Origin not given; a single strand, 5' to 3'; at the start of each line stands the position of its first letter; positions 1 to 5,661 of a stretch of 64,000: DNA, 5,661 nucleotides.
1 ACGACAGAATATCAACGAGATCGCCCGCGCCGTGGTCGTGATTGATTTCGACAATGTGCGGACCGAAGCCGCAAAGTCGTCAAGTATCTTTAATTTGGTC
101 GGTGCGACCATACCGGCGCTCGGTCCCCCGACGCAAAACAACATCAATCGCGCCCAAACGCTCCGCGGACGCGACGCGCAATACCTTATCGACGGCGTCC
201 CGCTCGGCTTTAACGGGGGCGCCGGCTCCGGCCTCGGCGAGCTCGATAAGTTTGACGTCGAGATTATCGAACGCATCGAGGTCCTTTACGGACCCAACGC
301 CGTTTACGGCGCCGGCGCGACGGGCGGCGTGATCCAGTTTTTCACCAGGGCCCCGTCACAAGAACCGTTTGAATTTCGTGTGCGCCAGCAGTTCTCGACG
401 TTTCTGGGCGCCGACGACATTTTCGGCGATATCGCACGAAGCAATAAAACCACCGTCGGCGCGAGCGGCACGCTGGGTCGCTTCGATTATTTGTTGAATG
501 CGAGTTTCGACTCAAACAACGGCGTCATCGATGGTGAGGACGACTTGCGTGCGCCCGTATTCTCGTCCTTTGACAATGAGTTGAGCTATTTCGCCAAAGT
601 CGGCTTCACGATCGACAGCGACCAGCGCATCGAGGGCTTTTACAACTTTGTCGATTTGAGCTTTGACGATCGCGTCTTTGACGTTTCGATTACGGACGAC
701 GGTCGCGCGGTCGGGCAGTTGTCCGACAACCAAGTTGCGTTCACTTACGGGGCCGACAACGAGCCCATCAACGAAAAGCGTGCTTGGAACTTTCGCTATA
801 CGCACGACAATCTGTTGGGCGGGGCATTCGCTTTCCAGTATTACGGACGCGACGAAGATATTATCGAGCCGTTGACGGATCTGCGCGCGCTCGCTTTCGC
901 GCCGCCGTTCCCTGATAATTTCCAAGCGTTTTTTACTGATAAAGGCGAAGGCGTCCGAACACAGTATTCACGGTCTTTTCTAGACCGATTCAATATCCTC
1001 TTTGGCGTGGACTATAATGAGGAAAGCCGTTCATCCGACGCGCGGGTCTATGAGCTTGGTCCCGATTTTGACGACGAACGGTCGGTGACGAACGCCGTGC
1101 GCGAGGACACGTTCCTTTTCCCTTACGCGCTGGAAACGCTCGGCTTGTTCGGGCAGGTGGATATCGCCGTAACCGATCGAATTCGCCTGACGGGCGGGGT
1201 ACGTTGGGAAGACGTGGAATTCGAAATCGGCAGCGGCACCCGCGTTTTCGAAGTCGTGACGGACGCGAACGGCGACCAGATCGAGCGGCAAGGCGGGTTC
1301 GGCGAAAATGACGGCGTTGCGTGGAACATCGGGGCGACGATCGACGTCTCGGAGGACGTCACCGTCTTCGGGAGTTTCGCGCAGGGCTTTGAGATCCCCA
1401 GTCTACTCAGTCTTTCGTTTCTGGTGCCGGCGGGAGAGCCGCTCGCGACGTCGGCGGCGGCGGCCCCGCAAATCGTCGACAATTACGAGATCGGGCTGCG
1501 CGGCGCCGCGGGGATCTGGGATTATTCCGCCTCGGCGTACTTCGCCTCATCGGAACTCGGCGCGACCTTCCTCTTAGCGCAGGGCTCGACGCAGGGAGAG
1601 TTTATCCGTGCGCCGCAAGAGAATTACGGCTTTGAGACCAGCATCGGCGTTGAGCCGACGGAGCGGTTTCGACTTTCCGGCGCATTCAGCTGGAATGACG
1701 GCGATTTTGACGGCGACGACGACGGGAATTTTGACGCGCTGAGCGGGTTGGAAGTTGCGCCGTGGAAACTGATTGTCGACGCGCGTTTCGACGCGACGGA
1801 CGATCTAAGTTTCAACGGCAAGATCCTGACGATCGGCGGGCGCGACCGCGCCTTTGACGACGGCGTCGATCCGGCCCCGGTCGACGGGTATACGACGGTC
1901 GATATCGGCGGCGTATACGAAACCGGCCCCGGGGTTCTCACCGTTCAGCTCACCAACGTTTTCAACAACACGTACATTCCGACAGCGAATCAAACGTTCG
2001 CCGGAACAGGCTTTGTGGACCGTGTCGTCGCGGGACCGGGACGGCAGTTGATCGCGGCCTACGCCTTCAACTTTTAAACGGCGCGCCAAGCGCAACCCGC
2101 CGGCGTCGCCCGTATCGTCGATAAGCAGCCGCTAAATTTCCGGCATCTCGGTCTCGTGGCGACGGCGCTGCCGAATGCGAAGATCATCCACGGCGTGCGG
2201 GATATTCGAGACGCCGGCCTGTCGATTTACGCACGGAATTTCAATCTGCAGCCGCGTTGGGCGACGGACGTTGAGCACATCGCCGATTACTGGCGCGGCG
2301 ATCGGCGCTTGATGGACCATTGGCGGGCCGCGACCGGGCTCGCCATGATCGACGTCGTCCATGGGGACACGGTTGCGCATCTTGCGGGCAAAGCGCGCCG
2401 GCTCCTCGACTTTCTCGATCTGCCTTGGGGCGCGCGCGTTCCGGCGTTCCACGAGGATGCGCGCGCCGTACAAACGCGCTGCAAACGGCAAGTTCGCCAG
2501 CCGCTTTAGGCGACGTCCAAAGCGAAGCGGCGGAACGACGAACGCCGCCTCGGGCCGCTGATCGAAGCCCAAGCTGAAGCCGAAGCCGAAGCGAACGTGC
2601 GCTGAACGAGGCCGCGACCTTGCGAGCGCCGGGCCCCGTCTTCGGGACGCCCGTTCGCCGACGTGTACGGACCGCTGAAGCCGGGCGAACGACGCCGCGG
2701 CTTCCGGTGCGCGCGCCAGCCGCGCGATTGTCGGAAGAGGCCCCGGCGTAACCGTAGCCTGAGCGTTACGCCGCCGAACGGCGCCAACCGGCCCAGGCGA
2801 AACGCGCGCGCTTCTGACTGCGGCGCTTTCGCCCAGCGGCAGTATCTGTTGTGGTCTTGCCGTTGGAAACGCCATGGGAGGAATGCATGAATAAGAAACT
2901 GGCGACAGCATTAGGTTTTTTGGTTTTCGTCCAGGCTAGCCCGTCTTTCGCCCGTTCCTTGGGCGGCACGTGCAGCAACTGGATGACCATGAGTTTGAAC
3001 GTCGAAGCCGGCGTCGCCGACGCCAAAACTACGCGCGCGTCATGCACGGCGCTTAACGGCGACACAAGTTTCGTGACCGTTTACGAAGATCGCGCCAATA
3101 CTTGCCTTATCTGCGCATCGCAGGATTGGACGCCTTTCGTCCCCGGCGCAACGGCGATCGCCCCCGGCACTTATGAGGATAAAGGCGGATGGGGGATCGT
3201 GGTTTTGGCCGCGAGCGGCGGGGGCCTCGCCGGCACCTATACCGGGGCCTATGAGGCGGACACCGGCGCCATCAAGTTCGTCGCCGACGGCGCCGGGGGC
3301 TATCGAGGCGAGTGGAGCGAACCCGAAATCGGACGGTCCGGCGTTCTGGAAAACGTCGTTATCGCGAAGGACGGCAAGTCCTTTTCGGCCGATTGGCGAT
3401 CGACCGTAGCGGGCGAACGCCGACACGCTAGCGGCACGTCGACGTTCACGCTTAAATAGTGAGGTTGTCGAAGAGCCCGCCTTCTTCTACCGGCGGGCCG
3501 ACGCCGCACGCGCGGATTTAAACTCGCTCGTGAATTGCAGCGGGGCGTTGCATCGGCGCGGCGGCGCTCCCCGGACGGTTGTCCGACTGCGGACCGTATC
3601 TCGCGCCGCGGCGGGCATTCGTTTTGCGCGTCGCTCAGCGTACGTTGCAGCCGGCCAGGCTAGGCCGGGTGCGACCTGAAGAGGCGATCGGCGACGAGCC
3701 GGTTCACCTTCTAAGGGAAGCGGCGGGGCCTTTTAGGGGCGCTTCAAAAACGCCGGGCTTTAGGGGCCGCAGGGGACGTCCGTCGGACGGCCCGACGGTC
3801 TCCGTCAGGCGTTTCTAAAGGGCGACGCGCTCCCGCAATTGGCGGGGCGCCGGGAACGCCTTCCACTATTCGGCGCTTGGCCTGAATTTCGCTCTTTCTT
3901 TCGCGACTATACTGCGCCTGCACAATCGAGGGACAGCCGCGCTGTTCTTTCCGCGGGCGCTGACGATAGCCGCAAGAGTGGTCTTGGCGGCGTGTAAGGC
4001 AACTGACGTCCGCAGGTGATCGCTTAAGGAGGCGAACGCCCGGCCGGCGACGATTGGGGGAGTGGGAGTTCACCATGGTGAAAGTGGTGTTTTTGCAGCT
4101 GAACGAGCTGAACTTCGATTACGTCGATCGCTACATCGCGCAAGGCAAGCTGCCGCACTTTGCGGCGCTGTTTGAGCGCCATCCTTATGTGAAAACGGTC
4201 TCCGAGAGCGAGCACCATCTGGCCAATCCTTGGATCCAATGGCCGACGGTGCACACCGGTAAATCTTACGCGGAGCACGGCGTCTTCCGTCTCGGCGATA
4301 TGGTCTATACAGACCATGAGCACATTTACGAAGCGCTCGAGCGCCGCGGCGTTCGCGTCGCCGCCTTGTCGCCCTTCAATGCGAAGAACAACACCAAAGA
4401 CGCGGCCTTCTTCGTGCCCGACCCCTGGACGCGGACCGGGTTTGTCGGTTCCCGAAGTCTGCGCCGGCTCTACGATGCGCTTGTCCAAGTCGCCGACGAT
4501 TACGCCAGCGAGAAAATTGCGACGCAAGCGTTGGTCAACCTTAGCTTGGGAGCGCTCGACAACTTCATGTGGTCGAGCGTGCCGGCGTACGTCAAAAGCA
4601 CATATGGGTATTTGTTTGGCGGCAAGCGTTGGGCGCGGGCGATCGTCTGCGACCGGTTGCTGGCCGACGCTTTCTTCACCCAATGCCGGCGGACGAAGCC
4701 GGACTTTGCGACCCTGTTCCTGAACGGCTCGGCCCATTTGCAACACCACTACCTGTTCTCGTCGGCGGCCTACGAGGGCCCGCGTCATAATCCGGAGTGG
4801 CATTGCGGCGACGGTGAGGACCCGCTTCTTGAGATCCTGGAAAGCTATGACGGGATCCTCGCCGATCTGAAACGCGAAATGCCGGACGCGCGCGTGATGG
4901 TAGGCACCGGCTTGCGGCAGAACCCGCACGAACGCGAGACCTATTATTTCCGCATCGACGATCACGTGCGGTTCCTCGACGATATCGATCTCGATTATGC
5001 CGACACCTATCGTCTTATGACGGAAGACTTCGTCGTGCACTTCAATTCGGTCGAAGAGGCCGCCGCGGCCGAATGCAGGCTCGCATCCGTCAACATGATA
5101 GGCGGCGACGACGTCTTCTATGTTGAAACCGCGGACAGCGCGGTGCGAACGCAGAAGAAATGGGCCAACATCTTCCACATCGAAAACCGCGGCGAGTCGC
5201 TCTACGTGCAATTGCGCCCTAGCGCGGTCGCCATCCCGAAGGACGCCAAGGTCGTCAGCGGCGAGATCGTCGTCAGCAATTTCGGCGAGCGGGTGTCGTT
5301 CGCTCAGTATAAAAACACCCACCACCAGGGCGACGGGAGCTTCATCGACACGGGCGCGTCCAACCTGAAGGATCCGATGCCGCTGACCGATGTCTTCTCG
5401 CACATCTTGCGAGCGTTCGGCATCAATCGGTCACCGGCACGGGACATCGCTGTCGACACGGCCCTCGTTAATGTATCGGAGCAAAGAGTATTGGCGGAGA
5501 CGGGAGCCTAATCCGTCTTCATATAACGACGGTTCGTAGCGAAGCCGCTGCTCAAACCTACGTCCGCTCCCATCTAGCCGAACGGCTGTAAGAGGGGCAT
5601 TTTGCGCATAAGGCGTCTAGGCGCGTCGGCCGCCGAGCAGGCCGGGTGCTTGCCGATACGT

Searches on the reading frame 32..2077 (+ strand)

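Call 7: search_protein_families(library=pfam, proteins=[window:32-2077:+], max_evalue=0.00001)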
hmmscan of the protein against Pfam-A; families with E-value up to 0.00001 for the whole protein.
window:32-2077:+ (681 aa): 2 families
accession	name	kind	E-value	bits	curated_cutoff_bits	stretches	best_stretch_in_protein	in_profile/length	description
PF00593.30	TonB_dep_Rec_b-barrel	-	3.6e-26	93.4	27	1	220-645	34-435/436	TonB dependent receptor-like, beta-barrel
PF07715.20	Plug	-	1.6e-10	41.8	23.9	1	19-100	25-107/107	TonB-dependent Receptor Plug Domain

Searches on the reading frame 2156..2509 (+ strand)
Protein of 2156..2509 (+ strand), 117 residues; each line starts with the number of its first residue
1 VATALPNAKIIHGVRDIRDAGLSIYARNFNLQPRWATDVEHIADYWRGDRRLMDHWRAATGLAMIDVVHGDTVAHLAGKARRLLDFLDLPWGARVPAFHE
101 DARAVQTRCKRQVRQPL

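Call 89: search_protein_families(library=pfam, proteins=[window:2156-2509:+], max_evalue=0.01)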
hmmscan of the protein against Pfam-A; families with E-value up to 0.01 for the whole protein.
window:2156-2509:+ (117 aa): 1 family
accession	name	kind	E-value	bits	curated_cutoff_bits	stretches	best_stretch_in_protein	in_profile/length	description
PF13469.12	Sulfotransfer_3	-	5.2e-14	53.4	27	1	2-91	119-214/216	Sulfotransferase family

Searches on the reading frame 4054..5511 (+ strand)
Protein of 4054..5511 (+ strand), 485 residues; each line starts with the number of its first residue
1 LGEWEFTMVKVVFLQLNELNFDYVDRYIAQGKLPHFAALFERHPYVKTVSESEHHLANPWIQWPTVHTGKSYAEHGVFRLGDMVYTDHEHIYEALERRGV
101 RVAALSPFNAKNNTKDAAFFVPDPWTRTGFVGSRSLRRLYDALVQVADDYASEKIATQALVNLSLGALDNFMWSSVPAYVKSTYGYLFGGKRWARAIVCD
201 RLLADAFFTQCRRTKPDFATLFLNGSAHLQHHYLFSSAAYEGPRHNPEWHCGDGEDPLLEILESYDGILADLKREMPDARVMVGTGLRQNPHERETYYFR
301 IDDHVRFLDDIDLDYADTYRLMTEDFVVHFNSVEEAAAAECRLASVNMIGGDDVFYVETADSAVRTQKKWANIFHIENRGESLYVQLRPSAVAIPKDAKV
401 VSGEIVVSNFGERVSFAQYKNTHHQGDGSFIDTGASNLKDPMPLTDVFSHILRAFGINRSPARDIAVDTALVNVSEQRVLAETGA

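Call 7: search_protein_families(library=pfam, proteins=[window:4054-5511:+], max_evalue=0.00001)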
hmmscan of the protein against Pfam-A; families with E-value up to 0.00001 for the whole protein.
window:4054-5511:+ (485 aa): 0 families

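Call 89: search_protein_families(library=pfam, proteins=[window:4054-5511:+], max_evalue=0.01)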
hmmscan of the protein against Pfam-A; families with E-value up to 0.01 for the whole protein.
window:4054-5511:+ (485 aa): 1 family
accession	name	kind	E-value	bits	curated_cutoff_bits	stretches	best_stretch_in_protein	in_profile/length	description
PF01663.27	Phosphodiest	-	8.1e-05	22.8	23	1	11-279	1-205/342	Type I phosphodiesterase / nucleotide pyrophosphatase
